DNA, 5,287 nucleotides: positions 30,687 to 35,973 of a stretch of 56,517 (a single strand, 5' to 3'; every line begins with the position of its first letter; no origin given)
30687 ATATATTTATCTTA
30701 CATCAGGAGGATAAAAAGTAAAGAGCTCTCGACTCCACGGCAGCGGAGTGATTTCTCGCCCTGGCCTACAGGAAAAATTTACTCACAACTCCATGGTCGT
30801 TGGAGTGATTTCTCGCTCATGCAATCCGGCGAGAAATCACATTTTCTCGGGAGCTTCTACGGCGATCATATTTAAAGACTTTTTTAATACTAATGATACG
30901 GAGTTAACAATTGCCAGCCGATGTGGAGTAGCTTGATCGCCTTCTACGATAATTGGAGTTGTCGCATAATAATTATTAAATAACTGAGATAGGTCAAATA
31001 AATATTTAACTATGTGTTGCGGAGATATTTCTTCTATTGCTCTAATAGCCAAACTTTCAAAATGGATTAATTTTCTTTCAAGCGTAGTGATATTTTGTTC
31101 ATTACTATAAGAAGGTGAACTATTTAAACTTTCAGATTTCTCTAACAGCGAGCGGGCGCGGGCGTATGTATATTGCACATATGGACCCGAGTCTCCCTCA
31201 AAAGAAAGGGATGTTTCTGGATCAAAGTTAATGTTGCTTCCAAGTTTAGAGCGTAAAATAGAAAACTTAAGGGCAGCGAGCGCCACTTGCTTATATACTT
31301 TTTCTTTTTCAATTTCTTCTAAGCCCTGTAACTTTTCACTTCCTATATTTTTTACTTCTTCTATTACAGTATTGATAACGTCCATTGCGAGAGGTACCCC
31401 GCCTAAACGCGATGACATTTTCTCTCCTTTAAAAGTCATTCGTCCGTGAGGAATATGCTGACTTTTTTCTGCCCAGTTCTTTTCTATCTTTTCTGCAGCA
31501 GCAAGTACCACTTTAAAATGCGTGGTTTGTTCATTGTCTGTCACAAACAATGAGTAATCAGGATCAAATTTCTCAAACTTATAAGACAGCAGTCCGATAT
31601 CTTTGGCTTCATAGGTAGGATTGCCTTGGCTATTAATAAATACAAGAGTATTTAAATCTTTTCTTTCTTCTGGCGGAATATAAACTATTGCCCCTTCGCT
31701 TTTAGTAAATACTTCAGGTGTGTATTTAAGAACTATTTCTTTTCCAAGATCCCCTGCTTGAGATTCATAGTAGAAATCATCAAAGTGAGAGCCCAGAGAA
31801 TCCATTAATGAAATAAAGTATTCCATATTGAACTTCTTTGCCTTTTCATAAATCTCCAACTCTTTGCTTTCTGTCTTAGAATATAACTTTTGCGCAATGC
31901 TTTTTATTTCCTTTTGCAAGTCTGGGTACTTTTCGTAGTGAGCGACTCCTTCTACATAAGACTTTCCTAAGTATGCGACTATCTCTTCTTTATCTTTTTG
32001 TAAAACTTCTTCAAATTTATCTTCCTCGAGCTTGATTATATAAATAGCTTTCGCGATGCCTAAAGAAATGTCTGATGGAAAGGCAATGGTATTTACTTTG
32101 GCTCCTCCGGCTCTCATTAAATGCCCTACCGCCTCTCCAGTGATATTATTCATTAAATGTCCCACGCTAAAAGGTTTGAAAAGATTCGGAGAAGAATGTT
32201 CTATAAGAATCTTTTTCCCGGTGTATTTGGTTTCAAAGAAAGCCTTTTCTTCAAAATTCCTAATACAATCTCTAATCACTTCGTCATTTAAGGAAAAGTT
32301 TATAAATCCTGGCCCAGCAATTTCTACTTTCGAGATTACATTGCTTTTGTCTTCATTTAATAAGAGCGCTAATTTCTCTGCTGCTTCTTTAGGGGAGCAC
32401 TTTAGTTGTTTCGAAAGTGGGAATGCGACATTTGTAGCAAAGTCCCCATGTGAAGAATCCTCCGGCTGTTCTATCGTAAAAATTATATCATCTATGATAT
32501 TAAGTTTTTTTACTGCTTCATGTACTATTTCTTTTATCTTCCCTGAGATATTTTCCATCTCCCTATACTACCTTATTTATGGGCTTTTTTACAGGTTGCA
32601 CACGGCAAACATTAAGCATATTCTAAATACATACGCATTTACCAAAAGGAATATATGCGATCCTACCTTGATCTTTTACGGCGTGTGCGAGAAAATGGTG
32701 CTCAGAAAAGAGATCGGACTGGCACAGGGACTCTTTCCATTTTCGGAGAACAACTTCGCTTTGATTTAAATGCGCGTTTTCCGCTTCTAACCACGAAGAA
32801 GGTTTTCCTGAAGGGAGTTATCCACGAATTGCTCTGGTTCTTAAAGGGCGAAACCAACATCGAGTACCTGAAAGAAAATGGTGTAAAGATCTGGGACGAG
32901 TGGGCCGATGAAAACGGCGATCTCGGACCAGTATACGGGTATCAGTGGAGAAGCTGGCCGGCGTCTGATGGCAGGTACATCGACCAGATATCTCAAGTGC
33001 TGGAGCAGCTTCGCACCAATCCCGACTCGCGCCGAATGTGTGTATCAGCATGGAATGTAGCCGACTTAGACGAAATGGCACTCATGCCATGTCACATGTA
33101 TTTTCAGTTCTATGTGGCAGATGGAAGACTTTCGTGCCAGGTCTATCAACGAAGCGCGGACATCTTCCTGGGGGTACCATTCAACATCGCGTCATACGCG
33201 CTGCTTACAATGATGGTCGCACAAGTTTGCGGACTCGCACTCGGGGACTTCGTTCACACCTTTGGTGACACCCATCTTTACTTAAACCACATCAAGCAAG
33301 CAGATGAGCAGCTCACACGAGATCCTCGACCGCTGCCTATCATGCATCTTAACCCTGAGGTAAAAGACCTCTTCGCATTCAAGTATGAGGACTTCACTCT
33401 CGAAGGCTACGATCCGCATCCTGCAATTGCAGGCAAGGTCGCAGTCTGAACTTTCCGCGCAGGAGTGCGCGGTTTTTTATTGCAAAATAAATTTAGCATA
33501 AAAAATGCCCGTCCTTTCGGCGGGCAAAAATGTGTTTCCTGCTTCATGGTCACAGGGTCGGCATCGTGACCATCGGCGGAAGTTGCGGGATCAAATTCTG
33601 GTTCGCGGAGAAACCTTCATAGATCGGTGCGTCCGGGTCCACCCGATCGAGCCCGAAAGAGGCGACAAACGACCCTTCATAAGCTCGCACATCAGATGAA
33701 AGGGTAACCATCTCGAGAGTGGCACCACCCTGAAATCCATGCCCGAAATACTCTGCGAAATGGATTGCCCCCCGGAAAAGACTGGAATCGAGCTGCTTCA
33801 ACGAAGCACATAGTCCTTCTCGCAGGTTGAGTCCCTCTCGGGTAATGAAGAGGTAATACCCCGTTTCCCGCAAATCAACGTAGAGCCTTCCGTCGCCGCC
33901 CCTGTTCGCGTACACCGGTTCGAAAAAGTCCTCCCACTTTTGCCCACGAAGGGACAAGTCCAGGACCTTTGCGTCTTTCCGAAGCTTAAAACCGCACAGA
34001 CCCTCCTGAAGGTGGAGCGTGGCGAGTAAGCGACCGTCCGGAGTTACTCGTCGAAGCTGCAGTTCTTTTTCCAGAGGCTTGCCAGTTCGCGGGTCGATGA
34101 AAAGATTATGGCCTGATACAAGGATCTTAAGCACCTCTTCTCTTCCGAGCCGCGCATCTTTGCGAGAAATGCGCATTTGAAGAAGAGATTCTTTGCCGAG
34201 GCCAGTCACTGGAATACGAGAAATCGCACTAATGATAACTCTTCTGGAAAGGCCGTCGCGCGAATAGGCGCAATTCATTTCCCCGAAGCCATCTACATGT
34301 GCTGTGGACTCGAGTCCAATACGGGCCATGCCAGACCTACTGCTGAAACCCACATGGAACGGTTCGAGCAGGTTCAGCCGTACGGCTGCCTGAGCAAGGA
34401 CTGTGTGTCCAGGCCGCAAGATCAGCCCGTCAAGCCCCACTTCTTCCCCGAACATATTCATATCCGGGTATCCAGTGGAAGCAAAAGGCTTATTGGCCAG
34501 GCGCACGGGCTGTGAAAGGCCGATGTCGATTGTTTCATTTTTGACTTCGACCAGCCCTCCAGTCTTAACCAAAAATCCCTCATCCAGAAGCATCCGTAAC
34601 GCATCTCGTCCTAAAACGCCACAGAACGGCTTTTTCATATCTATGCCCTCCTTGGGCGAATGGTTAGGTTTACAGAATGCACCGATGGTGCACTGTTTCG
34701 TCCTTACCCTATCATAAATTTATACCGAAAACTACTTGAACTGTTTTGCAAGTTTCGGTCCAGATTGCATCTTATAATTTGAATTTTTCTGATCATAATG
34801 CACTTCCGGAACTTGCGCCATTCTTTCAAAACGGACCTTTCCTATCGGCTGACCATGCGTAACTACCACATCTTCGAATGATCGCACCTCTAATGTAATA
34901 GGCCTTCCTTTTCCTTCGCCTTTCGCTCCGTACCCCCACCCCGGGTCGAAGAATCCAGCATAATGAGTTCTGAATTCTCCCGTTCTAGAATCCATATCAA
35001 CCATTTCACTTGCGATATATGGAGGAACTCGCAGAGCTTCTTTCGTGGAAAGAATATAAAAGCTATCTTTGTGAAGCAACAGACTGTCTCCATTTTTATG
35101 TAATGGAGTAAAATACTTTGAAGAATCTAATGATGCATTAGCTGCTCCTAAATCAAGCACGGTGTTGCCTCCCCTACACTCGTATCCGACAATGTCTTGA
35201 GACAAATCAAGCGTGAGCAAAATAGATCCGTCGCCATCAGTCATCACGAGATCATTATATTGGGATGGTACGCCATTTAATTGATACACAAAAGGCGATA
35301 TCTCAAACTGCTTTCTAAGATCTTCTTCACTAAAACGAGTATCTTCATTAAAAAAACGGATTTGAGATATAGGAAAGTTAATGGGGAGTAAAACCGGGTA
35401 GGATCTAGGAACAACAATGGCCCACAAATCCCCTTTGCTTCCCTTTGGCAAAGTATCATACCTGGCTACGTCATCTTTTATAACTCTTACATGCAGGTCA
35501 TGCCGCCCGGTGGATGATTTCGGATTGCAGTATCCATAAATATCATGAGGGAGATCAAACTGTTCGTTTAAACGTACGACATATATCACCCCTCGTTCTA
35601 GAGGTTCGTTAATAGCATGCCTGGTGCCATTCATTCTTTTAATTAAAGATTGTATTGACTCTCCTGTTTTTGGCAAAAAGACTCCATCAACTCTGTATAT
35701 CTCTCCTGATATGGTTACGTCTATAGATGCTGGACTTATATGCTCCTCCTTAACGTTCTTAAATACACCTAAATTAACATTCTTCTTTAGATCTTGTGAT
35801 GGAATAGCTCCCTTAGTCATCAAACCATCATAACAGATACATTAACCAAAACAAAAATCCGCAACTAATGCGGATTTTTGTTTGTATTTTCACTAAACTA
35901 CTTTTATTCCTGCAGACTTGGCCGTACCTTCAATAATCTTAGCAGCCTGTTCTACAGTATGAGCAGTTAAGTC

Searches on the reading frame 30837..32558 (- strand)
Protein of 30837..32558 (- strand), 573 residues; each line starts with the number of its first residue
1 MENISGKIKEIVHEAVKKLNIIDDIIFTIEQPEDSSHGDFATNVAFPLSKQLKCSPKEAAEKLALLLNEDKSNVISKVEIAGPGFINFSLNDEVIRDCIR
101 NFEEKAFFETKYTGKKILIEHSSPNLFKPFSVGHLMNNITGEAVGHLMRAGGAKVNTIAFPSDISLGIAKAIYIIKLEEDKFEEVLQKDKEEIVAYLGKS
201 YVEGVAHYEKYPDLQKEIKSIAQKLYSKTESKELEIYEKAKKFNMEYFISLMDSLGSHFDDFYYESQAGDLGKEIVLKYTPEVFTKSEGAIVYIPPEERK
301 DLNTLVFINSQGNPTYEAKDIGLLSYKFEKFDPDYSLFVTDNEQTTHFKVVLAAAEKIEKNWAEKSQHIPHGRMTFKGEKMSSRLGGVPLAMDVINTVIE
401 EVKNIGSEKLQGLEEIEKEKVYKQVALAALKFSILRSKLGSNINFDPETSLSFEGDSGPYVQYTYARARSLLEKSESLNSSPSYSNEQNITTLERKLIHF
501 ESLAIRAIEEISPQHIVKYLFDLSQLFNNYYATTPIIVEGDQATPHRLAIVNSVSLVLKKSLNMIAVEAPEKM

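Call 43: search_protein_families(library=pfam, proteins=[window:30837-32558:-], max_evalue=0.0001)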
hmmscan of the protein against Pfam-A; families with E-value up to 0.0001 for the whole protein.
window:30837-32558:- (573 aa): 3 families
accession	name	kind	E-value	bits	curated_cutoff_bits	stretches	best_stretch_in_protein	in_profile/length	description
PF00750.26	tRNA-synt_1d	-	3.5e-26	92.5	23.3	1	113-445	18-347/349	tRNA synthetases class I (R), catalytic domain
PF05746.21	DALR_1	-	7.4e-23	81.3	22.3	1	461-573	1-117/117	DALR anticodon binding domain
PF03485.21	Arg_tRNA_synt_N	-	5.6e-22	78.6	21.5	1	7-90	2-85/85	Arginyl tRNA synthetase N terminal domain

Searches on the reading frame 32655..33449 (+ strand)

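Call 43: search_protein_families(library=pfam, proteins=[window:32655-33449:+], max_evalue=0.0001)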
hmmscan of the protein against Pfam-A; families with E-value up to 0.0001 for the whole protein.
window:32655-33449:+ (264 aa): 1 family
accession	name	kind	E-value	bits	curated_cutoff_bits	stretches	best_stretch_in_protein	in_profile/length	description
PF00303.24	Thymidylat_synt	-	1.1e-126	421.8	24.3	1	3-264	2-266/266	Thymidylate synthase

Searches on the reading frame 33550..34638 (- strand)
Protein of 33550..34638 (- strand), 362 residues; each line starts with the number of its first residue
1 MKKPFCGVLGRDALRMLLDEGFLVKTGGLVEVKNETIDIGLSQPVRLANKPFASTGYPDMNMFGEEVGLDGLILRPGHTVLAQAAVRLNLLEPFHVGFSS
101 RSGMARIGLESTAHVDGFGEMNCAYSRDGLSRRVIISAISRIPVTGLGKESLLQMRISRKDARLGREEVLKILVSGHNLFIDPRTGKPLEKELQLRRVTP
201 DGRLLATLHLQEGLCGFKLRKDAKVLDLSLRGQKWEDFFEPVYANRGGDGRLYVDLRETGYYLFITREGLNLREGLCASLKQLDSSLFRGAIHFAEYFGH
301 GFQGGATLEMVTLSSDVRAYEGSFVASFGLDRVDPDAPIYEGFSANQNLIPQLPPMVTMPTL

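Call 43: search_protein_families(library=pfam, proteins=[window:33550-34638:-], max_evalue=0.0001)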
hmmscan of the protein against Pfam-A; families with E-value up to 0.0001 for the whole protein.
window:33550-34638:- (362 aa): 2 families
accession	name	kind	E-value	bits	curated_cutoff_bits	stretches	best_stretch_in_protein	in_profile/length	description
PF22769.1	DCD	-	1.2e-10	42.1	27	1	221-328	47-148/153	dCTP deaminase-like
PF22569.1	DCD_C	-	2e-08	34.3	22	1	210-325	37-150/192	2'-deoxycytidine 5'-triphosphate deaminase (DCD), C-terminal domain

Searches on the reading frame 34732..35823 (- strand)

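Call 43: search_protein_families(library=pfam, proteins=[window:34732-35823:-], max_evalue=0.0001)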
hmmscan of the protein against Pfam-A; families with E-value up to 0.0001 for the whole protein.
window:34732-35823:- (363 aa): 3 families
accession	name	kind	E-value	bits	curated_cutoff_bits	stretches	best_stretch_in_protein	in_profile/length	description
PF22569.1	DCD_C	-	3.9e-43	147.5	22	1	198-362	24-192/192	2'-deoxycytidine 5'-triphosphate deaminase (DCD), C-terminal domain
PF22769.1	DCD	-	7.9e-41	140.1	27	2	200-335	30-153/153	dCTP deaminase-like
PF06559.16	DCD_N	-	2.4e-37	128.8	21.4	1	4-159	2-162/164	2'-deoxycytidine 5'-triphosphate deaminase (DCD) N-terminal domain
